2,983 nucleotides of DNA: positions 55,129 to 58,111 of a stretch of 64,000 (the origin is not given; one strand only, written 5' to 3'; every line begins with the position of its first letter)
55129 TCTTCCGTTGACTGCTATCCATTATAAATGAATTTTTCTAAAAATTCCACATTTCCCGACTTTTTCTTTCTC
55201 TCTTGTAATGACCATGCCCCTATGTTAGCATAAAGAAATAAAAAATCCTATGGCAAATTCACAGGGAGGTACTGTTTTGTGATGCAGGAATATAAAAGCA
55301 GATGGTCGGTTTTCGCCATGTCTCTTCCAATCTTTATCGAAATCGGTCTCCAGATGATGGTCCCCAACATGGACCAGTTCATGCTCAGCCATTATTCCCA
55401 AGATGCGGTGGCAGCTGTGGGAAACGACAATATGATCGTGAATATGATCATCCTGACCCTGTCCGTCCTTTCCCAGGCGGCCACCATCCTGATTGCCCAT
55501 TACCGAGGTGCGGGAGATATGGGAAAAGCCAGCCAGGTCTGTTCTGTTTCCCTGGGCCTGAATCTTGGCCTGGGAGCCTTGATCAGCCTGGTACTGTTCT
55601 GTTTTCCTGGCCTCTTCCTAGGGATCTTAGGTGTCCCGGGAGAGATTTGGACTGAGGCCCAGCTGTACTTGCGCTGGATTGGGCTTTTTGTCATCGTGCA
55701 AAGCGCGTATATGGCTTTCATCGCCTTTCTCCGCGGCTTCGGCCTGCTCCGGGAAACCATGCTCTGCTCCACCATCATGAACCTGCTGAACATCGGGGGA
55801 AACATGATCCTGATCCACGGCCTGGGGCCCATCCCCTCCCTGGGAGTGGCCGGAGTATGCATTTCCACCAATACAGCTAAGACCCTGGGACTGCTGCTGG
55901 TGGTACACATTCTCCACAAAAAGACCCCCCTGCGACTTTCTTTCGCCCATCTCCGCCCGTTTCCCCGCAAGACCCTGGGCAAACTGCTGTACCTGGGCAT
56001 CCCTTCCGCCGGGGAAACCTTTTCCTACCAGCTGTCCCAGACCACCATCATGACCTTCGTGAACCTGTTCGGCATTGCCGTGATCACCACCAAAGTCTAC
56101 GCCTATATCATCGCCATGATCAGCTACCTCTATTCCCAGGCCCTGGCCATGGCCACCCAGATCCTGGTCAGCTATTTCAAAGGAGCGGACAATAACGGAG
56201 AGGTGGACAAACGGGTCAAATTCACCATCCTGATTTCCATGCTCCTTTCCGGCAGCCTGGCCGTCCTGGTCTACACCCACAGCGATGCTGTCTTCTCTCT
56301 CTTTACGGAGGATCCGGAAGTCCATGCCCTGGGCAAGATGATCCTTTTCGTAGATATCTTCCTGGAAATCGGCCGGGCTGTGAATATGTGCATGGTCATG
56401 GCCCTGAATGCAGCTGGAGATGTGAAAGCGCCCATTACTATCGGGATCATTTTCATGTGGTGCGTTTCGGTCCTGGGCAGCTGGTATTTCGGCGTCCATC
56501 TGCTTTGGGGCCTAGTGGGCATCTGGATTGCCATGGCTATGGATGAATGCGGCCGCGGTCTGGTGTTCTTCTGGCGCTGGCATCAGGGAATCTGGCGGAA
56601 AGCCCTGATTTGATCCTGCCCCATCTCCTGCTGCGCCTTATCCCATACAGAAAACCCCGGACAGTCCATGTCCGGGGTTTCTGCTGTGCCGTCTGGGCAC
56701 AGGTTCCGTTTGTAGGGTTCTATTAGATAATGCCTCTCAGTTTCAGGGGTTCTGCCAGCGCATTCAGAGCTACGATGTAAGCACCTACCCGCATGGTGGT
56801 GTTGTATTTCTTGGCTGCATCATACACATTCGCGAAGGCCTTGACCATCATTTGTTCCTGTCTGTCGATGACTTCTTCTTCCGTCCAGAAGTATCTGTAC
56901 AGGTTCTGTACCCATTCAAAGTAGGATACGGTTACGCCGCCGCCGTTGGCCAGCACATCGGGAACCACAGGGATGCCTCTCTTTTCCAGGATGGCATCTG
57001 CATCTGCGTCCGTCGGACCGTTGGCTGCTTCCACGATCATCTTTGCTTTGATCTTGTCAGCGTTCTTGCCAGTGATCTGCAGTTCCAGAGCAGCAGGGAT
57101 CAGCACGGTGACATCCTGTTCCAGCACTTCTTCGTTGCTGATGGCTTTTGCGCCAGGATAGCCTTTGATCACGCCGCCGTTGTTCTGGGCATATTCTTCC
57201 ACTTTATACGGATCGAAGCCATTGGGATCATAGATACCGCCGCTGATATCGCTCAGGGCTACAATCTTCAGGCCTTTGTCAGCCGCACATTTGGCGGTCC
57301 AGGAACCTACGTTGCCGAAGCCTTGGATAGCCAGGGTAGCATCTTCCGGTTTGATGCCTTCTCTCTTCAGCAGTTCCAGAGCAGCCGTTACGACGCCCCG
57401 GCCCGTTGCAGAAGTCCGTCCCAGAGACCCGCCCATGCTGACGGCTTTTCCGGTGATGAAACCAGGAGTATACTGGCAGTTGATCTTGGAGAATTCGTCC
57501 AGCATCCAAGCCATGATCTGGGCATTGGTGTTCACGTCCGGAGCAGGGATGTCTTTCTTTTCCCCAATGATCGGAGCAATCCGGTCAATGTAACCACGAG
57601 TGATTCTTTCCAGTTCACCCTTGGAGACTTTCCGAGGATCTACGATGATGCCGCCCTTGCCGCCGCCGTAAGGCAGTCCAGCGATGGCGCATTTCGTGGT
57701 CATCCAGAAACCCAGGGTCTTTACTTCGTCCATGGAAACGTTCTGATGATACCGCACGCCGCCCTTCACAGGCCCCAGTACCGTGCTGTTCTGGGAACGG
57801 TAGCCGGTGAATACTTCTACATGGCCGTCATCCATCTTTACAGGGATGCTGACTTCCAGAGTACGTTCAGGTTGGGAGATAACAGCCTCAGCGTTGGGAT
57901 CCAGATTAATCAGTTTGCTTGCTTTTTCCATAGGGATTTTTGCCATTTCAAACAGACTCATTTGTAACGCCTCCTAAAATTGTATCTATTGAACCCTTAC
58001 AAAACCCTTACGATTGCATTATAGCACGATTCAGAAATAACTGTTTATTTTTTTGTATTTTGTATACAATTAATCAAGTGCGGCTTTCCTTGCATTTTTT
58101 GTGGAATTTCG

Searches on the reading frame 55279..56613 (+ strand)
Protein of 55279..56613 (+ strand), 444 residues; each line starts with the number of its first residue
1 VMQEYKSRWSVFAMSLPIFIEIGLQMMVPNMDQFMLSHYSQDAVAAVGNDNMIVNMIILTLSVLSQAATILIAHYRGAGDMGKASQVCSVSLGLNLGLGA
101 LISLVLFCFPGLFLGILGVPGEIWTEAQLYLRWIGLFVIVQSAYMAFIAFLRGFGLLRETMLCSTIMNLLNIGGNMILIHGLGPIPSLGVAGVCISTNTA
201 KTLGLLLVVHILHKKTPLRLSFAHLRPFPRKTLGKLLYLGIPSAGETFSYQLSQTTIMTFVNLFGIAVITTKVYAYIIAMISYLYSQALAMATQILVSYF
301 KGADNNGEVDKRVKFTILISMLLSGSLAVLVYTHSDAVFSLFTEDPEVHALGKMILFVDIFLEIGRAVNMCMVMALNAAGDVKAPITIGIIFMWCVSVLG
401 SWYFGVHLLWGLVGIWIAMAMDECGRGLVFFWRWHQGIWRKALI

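Call 69: search_protein_families(library=pfam, proteins=[window:55279-56613:+], max_evalue=0.00001)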
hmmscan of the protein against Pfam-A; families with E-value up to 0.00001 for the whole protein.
window:55279-56613:+ (444 aa): 1 family
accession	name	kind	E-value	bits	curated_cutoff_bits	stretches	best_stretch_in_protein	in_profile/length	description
PF01554.23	MatE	-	2.8e-42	144.6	24.9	2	17-176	1-160/161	MatE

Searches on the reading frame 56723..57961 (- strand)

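Call 69: search_protein_families(library=pfam, proteins=[window:56723-57961:-], max_evalue=0.00001)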
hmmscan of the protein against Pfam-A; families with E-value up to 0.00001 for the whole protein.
window:56723-57961:- (412 aa): 2 families
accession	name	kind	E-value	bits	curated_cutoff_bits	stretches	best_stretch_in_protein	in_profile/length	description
PF00208.27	ELFV_dehydrog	-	1.2e-78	264.7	23.4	1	177-410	1-241/241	Glutamate/Leucine/Phenylalanine/Valine dehydrogenase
PF02812.23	ELFV_dehydrog_N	-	1.1e-56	190.5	25.3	1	31-159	1-129/129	Glu/Leu/Phe/Val dehydrogenase, dimerisation domain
